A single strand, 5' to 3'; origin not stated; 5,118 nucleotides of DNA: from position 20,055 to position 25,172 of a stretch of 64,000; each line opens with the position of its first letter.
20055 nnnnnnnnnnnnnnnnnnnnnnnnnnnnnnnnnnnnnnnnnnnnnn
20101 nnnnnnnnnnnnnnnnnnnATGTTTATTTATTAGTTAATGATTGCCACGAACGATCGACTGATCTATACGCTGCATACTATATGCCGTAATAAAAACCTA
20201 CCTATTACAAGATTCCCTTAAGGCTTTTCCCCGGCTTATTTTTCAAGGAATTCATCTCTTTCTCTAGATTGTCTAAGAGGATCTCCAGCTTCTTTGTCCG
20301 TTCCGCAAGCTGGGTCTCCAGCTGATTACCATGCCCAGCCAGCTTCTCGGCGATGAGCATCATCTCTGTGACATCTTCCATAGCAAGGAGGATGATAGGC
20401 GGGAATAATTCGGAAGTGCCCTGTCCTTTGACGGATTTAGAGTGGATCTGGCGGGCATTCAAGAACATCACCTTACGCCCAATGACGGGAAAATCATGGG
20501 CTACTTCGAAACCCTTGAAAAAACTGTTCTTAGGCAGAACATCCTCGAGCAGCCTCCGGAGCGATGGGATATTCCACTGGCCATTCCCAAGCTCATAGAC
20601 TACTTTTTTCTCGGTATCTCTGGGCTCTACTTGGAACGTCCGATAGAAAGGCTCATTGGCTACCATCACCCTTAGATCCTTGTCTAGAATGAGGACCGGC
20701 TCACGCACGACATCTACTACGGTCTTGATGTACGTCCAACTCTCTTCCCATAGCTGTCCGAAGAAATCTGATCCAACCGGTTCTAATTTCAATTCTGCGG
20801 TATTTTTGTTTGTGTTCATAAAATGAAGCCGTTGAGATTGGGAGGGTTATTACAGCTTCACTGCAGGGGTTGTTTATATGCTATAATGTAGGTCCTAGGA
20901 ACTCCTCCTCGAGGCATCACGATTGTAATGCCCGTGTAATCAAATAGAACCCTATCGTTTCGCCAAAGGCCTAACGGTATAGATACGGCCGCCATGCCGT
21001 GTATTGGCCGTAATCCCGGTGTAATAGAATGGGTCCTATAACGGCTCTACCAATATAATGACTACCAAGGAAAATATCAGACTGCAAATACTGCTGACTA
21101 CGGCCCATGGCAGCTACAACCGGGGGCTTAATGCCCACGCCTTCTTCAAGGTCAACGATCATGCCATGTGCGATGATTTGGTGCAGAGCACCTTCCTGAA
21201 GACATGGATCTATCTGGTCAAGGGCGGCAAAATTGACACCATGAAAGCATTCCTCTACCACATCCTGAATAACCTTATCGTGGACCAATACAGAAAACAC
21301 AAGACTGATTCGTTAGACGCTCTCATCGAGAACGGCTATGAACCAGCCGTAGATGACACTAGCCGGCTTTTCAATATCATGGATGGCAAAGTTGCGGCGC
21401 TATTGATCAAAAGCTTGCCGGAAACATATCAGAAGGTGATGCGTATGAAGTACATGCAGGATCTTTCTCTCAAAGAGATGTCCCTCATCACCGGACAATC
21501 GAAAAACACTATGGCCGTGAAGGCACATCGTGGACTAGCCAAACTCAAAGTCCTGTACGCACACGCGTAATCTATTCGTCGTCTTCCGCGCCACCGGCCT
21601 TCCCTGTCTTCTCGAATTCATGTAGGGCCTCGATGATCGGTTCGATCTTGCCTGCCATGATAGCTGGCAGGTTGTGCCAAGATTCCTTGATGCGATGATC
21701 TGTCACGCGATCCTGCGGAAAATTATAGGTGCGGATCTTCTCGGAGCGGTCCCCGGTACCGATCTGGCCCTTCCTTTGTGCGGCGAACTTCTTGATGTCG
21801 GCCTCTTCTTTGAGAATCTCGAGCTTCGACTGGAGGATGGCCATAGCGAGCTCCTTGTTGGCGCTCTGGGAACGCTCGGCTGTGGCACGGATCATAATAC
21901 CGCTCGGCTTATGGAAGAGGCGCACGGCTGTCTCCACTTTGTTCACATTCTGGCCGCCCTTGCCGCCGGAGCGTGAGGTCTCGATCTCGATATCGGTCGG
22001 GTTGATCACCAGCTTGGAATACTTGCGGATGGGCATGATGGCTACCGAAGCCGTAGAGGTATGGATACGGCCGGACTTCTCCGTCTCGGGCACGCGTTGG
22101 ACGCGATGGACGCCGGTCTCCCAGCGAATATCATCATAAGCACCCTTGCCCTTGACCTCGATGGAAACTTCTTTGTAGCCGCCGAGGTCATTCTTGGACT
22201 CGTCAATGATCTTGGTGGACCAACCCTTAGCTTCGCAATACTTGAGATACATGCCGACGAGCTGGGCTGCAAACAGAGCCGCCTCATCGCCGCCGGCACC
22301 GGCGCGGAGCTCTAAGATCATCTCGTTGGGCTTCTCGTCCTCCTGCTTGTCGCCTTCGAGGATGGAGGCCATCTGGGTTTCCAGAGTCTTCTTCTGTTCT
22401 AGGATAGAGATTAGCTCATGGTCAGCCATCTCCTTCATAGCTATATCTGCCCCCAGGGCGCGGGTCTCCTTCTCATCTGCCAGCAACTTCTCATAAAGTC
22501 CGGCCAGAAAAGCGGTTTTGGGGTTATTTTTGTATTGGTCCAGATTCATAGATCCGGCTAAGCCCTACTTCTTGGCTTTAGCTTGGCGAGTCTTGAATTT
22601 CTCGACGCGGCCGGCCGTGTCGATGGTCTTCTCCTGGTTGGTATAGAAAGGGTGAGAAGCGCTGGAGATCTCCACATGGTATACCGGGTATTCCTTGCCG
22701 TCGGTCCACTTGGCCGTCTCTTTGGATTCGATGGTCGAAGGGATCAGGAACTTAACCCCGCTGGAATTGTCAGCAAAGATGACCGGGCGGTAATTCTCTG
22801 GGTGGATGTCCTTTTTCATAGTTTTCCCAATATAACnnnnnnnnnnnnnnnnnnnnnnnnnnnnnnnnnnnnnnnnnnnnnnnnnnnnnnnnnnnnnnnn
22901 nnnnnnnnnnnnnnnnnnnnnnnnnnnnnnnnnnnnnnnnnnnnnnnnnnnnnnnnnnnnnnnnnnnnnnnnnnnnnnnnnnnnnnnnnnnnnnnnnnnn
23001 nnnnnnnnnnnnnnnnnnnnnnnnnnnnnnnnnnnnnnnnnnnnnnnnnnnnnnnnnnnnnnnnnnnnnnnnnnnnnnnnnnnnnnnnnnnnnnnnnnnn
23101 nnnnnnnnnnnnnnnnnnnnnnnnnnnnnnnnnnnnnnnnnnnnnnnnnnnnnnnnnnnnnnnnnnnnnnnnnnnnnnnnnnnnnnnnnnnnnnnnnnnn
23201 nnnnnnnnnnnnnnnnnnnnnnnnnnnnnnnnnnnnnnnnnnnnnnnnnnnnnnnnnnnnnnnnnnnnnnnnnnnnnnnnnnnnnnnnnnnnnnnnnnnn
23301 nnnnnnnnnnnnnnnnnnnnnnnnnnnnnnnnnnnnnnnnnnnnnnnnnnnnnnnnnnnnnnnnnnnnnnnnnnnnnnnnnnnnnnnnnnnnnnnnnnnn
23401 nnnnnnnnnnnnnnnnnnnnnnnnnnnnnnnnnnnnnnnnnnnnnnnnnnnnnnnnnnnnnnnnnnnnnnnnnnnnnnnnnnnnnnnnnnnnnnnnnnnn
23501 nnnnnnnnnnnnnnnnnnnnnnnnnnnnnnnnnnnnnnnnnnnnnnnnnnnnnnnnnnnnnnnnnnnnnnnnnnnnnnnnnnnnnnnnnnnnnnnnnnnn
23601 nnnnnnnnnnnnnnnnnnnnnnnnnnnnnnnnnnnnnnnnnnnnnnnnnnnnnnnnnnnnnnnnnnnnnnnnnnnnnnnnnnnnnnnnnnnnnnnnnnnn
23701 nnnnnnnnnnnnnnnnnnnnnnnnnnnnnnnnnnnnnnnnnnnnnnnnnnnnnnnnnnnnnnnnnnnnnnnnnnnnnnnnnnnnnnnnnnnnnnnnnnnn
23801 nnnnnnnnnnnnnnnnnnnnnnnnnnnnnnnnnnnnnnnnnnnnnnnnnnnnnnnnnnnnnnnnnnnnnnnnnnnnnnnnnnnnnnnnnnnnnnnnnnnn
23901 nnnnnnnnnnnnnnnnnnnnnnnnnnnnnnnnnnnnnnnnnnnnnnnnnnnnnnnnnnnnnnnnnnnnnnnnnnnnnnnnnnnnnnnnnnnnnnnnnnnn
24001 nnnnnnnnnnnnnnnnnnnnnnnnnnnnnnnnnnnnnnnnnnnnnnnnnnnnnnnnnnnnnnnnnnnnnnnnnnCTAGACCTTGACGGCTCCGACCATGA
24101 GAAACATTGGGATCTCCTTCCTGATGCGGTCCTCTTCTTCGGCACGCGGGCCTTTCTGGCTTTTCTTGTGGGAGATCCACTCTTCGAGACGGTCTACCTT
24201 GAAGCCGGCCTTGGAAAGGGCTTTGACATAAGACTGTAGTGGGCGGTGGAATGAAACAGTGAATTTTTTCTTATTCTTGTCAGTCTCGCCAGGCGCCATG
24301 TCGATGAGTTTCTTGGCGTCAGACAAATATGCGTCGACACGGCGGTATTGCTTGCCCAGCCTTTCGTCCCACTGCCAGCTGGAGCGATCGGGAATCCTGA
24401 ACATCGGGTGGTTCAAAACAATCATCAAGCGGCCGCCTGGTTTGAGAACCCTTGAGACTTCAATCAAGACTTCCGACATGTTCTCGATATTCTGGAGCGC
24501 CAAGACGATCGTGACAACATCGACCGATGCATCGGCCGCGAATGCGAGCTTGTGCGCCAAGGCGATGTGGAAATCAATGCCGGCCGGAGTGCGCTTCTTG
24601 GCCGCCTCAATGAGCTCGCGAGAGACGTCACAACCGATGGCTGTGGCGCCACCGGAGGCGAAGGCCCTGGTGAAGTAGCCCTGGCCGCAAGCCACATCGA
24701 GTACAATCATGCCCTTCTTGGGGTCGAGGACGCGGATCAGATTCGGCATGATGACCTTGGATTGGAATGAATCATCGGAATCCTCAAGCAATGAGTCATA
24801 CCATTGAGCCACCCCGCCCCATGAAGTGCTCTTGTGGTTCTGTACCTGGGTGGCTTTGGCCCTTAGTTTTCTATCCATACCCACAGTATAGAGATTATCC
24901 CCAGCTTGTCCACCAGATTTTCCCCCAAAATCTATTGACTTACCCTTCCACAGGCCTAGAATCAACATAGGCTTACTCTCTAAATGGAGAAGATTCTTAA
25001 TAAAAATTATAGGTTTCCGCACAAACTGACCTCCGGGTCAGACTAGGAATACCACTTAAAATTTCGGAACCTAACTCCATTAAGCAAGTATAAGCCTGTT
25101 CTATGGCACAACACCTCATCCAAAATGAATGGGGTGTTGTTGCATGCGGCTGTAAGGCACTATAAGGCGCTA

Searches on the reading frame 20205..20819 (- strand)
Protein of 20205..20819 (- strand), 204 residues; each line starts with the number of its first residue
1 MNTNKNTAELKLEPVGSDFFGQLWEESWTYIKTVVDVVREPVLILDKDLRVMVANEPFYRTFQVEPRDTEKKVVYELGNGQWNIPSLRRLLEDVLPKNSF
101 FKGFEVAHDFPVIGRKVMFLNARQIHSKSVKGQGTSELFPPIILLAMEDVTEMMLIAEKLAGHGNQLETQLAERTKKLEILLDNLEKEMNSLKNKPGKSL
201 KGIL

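Call 3: search_protein_families(library=pfam, proteins=[window:20205-20819:-], max_evalue=0.01)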
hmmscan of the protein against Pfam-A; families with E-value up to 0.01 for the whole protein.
window:20205-20819:- (204 aa): 2 families
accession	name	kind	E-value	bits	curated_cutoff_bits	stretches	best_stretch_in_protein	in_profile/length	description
PF13188.13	PAS_8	-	0.0026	18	21.8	1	31-83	3-53/65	PAS domain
PF08448.16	PAS_4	-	0.0035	18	23.1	1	36-114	2-77/110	PAS fold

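Call 4: search_protein_families(library=ncbifam, proteins=[window:20205-20819:-], max_evalue=0.01)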
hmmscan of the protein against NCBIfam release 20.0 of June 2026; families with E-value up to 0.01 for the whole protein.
window:20205-20819:- (204 aa): 0 families

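Call 60: search_solved_structures(query=window:20205-20819:-, max_evalue=1)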
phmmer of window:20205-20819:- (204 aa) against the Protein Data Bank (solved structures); distinct sequences matched with E-value up to 1: 0.

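Call 61: search_protein_families(library=ncbifam, proteins=[window:20205-20819:-], max_evalue=0.1)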
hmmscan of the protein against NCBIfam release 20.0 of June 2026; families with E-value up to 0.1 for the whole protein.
window:20205-20819:- (204 aa): 2 families
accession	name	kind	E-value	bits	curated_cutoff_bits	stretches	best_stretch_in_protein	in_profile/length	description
TIGR02938.1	nifL_nitrog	equivalog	0.01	14.4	242.45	1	29-175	130-271/494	nitrogen fixation negative regulator NifL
NF046044.1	PnpS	equivalog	0.033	13.2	400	0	30-79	56-105/390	two-component system histidine kinase PnpS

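Call 72: find_homologous_proteins(query=window:20205-20819:-, max_evalue=0.00001)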
Query window:20205-20819:- (204 aa): 3310 proteins with E <= 0.00001 among 3503 candidates; the best 120 are listed.
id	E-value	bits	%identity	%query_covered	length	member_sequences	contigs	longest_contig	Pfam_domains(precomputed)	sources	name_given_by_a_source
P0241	6.9e-129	446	100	100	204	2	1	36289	-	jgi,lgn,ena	-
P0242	2.3e-103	362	54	64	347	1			PF13426.14,PF13188.14,PF12860.14,PF08448.17,PF00989.32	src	-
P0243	3.9e-102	358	54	61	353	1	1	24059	PF13426.14,PF13188.14,PF01928.27,PF12860.14,PF08448.17,PF00989.32,PF21428.3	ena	-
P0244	1.3e-94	334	54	64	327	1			PF13426.14,PF13188.14,PF12860.14,PF08448.17,PF00989.32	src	-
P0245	1.8e-91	323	50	74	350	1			PF13426.14,PF07930.18,PF13188.14,PF12860.14,PF08448.17,PF00989.32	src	-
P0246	1.7e-89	317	74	96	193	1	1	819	-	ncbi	-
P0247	2.4e-89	317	54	61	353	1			PF13426.14,PF13188.14,PF12860.14,PF08448.17,PF00989.32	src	-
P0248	2.6e-89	316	72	96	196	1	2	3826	-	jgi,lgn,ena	jgi:PAS domain-containing protein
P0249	7.8e-89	315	76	92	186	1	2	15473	-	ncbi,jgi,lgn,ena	-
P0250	1.1e-88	314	74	96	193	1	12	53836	PF08448.17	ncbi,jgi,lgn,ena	-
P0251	1.2e-88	314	73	96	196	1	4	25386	-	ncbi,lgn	-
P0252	1.3e-88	314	72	96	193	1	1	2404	-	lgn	-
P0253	5.8e-88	312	73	96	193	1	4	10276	-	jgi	jgi:nitrogen-specific signal transduction histidine kinase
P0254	9.2e-88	311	72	95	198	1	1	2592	-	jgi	jgi:hypothetical protein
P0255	1.0e-87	311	73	96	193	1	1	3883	PF08448.17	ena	-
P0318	1.6e-83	298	70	92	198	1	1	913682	-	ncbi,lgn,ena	-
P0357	2.5e-82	294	70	95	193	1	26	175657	-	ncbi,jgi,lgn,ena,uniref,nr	ncbi:MAG: hypothetical protein UW46_C0006G0036 [Candidatus Yanofskybacteria bacterium GW2011_GWF1_44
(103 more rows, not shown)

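Call 73: find_encoding_contigs(protein=P0357, flank=5000, max_places=1)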
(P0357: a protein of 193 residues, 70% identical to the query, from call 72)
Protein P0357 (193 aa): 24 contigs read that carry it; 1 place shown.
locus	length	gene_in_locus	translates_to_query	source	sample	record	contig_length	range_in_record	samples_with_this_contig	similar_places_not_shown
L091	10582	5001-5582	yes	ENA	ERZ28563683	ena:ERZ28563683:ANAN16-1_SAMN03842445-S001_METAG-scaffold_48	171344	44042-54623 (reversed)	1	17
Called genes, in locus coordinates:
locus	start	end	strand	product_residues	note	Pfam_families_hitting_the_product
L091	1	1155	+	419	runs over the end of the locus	PF00266:Aminotran_5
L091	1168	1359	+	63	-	-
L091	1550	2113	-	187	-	-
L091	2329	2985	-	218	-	PF13529:Peptidase_C39_2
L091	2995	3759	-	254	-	PF13529:Peptidase_C39_2 (weak)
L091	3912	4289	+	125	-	-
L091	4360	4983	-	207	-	PF04542:Sigma70_r2 (weak), PF04545:Sigma70_r4 (weak), PF08281:Sigma70_r4_2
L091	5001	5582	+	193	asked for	-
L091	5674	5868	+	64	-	PF04226:Transgly_assoc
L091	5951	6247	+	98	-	PF02325:CCB3_YggT (faint)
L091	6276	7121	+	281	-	PF11999:Ice_binding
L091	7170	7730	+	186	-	PF04203:Sortase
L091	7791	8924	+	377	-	PF13439:Glyco_transf_4 (weak), PF00534:Glycos_transf_1, PF13692:Glyco_trans_1_4, PF20706:GT4-conflict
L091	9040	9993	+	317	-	PF01545:Cation_efflux, PF16916:ZT_dimer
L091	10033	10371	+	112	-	-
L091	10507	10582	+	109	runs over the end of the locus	-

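Call 74: find_encoding_contigs(protein=P0318, flank=5000, max_places=1)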
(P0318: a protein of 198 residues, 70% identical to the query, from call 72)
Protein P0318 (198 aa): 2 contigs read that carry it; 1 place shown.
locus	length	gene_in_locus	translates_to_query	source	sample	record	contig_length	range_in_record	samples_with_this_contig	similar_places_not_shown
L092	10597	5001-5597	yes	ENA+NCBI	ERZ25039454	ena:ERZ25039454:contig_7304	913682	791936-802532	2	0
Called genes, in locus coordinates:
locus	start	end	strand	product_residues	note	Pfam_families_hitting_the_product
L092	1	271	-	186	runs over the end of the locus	-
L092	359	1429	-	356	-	PF00814:TsaD, PF22521:HypF_C_2 (weak)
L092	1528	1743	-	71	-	-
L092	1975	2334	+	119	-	-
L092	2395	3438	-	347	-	-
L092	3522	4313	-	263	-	PF01471:PG_binding_1, PF01833:TIG (weak)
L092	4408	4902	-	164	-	PF04542:Sigma70_r2 (faint), PF08281:Sigma70_r4_2, PF04545:Sigma70_r4 (weak)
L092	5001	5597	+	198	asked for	-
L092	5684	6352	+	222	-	PF01471:PG_binding_1, PF00041:fn3 (weak), PF16656:Pur_ac_phosph_N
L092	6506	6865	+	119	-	-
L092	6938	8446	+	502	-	PF13632:Glyco_trans_2_3 (weak)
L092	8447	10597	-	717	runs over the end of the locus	PF17191:RecG_wedge, PF01336:tRNA_anti-codon (weak), PF00270:DEAD, PF04851:ResIII, PF00271:Helicase_C, PF19833:RecG_dom3_C (weak)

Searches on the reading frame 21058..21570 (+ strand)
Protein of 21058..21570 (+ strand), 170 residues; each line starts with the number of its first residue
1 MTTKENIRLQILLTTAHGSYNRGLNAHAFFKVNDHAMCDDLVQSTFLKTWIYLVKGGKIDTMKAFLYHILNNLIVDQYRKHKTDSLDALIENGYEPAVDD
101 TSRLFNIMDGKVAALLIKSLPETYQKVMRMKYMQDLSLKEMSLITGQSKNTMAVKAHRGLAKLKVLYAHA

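Call 61: search_protein_families(library=ncbifam, proteins=[window:21058-21570:+], max_evalue=0.1)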
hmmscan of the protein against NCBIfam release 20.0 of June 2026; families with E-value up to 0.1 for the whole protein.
window:21058-21570:+ (170 aa): 78 families (the best 25 are shown)
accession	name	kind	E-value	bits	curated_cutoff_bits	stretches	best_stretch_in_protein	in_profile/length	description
TIGR02950.1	SigM_subfam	subfamily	2.9e-18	66.2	147.95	1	20-166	9-157/159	RNA polymerase sigma factor, SigM family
NF058625.1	sigma_PG0214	equivalog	8.5e-17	61.4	130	1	27-163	20-157/170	GFO_1088 family ECF-type sigma factor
NF007215.0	PRK09637.1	equivalog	1.2e-16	61.2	212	1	18-166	8-153/181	RNA polymerase sigma factor SigZ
TIGR02959.1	SigZ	equivalog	7.4e-15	55.2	168.65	1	20-166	4-147/170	RNA polymerase sigma factor SigZ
TIGR02985.1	Sig70_bacteroi1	subfamily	8.9e-15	55.3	126.4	1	19-164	9-159/162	RNA polymerase sigma-70 factor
NF007223.0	PRK09641.1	equivalog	9.5e-15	54.9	209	1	22-164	29-181/187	RNA polymerase sigma factor SigW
TIGR02937.1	sigma70-ECF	superfamily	4e-13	49.3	42.9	1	33-165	23-163/165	sigma-70 family RNA polymerase sigma factor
NF053879.1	RNAPolSigSigVBac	equivalog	4.9e-13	49.1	190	1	26-165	21-153/160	RNA polymerase sigma factor SigV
TIGR02952.1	Sig70_famx2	equivalog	6.9e-13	48.9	206.45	1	17-164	17-167/170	ECF subfamily RNA polymerase sigma factor, BldN family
TIGR02983.1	SigE-fam_strep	subfamily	2.4e-12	47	141.55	1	24-166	19-157/162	SigE family RNA polymerase sigma factor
NF007226.0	PRK09644.1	equivalog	2.5e-12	47.2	199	1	32-167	22-157/166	RNA polymerase sigma factor SigM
TIGR02948.1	SigW_bacill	equivalog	2.7e-12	47.1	243.1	1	34-164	41-181/187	RNA polymerase sigma factor SigW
NF009166.1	PRK12513.1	equivalog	1.8e-11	44.1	206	1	30-164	41-183/193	RNA polymerase sigma factor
NF006930.0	PRK09415.1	subfamily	5.9e-11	42.5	198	1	19-164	24-172/179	RNA polymerase factor sigma C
NF009193.0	PRK12541.1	equivalog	2.2e-09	37.8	171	1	33-164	27-157/161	RNA polymerase sigma factor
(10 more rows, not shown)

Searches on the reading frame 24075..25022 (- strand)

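Call 62: search_protein_families(library=pfam, proteins=[window:24075-25022:-], max_evalue=0.00001)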
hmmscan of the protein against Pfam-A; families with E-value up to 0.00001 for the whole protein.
window:24075-25022:- (315 aa): 6 families
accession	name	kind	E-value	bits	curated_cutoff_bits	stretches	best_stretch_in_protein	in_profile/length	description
PF08241.18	Methyltransf_11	-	5.6e-21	75.4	21.2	1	108-201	1-95/95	Methyltransferase domain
PF13649.12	Methyltransf_25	-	3.5e-18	66.5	27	1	107-197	1-97/97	Methyltransferase domain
PF13847.12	Methyltransf_31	-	6.5e-17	62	27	1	102-202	2-110/145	Methyltransferase domain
PF01209.24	Ubie_methyltran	-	1.1e-14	54.8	20.1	1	95-202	39-152/233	ubiE/COQ5 methyltransferase family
PF08242.18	Methyltransf_12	-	2.1e-14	54.5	30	1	108-199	1-98/98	Methyltransferase domain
PF13489.12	Methyltransf_23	-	1.8e-12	47.7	27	1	89-276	7-161/164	Methyltransferase domain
